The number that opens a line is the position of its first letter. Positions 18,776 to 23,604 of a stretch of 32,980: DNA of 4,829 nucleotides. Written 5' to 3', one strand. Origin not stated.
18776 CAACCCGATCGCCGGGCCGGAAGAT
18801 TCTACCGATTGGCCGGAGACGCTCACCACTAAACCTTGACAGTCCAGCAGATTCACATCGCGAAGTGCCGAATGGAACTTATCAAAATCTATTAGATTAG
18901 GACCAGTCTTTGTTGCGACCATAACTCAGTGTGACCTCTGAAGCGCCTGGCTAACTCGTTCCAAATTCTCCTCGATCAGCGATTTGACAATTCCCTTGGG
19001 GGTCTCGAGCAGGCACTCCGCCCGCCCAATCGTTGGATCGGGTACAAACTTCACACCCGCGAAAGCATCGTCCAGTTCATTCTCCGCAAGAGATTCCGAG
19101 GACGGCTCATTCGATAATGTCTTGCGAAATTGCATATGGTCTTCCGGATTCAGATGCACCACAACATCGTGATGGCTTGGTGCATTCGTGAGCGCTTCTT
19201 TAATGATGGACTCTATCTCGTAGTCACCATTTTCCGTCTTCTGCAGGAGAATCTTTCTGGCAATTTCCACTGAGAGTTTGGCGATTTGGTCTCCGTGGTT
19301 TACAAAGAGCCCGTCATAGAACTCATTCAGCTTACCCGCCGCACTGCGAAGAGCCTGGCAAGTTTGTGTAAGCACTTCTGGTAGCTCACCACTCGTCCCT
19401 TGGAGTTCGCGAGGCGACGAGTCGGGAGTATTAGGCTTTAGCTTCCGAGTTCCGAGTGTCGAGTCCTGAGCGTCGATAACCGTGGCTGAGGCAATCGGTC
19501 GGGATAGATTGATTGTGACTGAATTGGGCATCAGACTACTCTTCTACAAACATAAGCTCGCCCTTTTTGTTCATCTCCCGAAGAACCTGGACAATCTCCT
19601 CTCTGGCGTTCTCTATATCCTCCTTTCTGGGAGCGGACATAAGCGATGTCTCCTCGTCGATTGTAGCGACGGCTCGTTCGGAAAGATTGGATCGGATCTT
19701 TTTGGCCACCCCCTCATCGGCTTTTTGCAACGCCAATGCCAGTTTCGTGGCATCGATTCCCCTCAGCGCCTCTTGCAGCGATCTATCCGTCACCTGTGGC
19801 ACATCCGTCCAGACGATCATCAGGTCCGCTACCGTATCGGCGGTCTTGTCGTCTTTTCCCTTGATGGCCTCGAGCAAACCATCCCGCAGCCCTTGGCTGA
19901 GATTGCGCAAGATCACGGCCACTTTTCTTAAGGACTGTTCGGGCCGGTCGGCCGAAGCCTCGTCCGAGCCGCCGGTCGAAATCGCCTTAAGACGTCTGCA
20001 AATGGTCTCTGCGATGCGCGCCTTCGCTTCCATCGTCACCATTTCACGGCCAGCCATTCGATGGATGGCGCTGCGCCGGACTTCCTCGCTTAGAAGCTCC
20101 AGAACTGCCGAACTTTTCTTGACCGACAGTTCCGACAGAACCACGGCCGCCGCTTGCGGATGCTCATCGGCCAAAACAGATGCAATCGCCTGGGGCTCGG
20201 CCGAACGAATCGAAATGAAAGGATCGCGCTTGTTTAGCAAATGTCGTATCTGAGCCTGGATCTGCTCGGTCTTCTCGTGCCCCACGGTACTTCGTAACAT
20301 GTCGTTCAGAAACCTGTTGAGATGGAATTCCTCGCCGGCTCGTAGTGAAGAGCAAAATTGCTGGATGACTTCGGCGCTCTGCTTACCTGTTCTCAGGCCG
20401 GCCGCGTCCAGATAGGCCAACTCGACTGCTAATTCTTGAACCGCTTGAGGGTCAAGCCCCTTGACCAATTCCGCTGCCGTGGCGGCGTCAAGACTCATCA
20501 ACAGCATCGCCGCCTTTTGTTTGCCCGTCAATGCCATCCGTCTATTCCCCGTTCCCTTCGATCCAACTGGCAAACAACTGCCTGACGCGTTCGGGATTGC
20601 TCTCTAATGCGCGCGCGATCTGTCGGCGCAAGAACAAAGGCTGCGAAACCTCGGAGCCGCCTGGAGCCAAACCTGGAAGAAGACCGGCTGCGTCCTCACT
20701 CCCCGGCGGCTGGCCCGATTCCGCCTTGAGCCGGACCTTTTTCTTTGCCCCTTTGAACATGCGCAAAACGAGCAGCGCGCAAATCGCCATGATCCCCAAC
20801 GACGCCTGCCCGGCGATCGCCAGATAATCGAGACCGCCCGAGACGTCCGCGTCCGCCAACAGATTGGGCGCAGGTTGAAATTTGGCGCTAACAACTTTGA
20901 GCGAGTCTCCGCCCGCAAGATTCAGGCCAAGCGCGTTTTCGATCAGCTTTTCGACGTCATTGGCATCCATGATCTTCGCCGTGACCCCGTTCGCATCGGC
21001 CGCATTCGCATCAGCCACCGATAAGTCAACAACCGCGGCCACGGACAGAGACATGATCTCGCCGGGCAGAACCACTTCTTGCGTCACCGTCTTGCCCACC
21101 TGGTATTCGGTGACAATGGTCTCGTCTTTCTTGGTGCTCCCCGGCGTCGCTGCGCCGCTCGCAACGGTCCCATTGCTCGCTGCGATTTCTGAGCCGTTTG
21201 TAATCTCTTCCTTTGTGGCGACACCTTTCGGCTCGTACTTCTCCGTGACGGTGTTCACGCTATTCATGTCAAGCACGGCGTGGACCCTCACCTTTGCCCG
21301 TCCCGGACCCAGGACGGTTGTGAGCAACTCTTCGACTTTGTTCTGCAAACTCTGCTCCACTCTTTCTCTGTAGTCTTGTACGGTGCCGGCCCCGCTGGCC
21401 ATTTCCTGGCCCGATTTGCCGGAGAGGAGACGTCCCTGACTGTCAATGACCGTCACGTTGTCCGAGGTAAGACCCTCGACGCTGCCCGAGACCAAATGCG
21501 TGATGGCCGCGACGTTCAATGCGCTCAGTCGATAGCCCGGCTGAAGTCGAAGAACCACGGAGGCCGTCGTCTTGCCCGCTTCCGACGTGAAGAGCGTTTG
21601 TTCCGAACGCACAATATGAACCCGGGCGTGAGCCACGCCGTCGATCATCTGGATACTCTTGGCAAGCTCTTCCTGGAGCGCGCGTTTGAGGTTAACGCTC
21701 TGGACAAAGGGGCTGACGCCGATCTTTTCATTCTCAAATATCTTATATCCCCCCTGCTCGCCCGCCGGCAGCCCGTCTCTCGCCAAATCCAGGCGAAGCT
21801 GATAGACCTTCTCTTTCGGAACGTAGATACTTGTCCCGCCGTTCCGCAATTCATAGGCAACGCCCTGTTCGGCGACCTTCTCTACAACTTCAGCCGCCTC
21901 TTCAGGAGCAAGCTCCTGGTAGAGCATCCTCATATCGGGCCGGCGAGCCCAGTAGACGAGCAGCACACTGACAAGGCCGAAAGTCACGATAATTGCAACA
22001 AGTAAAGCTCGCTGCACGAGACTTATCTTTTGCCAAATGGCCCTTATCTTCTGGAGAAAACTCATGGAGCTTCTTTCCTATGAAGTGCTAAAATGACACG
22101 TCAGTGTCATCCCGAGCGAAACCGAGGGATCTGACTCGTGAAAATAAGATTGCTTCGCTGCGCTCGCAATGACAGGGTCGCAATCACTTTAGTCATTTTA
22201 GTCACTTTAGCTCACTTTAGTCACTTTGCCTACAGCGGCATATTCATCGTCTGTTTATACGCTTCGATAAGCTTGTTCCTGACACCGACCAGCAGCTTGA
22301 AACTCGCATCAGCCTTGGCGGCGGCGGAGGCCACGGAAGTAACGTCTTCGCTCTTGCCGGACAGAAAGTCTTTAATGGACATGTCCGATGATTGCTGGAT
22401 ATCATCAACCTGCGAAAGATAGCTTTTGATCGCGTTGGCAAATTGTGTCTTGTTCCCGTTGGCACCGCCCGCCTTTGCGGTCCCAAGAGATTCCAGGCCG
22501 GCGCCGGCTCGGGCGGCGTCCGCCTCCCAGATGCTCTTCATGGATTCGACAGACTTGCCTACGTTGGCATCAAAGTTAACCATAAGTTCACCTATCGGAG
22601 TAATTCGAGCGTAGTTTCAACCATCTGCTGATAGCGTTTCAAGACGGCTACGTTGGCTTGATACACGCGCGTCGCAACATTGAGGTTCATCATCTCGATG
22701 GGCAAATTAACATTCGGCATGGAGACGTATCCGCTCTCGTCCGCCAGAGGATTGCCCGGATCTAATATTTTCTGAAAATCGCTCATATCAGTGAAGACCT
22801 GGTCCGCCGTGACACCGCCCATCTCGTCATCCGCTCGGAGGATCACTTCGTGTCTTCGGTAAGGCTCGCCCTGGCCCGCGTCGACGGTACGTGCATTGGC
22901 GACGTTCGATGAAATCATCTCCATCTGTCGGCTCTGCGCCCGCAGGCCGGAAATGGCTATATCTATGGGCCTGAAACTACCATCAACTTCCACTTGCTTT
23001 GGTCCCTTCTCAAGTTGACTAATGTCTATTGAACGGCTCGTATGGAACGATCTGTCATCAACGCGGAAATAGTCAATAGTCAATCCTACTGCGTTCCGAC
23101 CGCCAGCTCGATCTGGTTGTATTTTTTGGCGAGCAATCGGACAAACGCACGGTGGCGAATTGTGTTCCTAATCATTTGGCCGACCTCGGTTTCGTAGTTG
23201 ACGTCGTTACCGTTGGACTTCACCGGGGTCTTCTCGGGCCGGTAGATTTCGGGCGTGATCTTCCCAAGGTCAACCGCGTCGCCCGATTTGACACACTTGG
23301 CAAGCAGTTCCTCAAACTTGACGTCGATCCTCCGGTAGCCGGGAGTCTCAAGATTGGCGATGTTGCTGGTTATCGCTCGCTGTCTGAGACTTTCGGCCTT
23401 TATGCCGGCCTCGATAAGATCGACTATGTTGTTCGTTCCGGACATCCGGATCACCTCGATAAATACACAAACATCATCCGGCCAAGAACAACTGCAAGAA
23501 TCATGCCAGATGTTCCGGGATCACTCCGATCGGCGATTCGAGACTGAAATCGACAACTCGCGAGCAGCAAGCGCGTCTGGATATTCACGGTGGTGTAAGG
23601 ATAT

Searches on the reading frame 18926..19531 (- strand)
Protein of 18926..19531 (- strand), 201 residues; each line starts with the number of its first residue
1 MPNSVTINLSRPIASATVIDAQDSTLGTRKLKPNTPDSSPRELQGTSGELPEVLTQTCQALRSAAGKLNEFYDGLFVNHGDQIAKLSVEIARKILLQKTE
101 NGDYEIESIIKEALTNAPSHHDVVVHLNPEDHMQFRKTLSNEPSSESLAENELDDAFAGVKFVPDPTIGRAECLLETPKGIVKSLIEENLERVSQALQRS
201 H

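Call 9: search_protein_families(library=pfam, proteins=[window:18926-19531:-], max_evalue=0.001)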
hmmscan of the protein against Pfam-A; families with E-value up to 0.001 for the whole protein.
window:18926-19531:- (201 aa): 1 family
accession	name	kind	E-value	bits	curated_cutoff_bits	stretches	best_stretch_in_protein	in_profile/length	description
PF02108.21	FliH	-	5.6e-13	49.4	24.1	1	57-192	3-127/128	Flagellar assembly protein FliH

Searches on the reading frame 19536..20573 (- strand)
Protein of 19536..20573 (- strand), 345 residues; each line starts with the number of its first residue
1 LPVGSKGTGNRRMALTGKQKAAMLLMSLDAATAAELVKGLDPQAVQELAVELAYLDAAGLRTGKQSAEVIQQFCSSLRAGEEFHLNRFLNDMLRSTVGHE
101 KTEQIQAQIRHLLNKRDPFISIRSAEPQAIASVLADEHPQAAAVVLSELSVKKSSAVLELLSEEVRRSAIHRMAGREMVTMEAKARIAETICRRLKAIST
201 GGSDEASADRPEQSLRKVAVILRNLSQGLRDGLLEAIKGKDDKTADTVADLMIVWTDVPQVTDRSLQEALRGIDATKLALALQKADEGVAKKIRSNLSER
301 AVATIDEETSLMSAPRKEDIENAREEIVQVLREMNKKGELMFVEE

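Call 9: search_protein_families(library=pfam, proteins=[window:19536-20573:-], max_evalue=0.001)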
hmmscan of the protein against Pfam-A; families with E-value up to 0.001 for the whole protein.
window:19536-20573:- (345 aa): 4 families
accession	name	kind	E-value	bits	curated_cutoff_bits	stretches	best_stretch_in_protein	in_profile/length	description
PF01706.21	FliG_C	-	1.1e-24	87.2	23.3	1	236-341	2-107/108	FliG C-terminal domain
PF14842.11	FliG_N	-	6e-18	65.8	25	1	15-113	2-99/104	FliG N-terminal domain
PF14841.11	FliG_M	-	6.9e-18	65.1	25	1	127-199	1-73/76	FliG middle domain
PF03448.22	MgtE_N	-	2.9e-06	28.2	25.9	0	126-177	2-53/102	MgtE intracellular N domain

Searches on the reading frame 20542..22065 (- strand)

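Call 9: search_protein_families(library=pfam, proteins=[window:20542-22065:-], max_evalue=0.001)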
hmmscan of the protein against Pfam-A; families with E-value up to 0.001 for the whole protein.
window:20542-22065:- (507 aa): 2 families
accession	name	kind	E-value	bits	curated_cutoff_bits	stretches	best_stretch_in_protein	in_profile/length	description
PF01514.23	YscJ_FliF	-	5.9e-60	202.6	24.4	1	41-215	2-178/179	Secretory protein of YscJ/FliF family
PF08345.17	YscJ_FliF_C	-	1.2e-21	78.1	23.8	1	248-396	1-147/147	Flagellar M-ring protein C-terminal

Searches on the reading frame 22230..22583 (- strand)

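Call 9: search_protein_families(library=pfam, proteins=[window:22230-22583:-], max_evalue=0.001)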
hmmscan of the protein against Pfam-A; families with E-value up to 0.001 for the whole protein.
window:22230-22583:- (117 aa): 1 family
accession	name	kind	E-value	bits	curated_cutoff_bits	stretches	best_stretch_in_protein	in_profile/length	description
PF02049.23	FliE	-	2.4e-21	76.1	22.4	1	36-116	9-88/89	Flagellar hook-basal body complex protein FliE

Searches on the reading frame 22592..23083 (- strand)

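Call 9: search_protein_families(library=pfam, proteins=[window:22592-23083:-], max_evalue=0.001)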
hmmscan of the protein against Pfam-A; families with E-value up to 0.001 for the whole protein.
window:22592-23083:- (163 aa): 2 families
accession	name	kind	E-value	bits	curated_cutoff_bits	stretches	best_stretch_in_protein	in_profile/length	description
PF06429.18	Flg_bbr_C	-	8.3e-11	41.7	23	1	117-161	2-46/46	Flagellar basal body rod FlgEFG protein C-terminal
PF00460.25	Flg_bb_rod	-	2.8e-07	30.8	20.7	1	40-67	1-28/31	Flagella basal body rod protein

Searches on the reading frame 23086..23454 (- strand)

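Call 9: search_protein_families(library=pfam, proteins=[window:23086-23454:-], max_evalue=0.001)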
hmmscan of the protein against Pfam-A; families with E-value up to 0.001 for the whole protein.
window:23086-23454:- (122 aa): 1 family
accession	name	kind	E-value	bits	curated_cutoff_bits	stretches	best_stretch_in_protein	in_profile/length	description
PF00460.25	Flg_bb_rod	-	1e-05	25.8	20.7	1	18-41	8-31/31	Flagella basal body rod protein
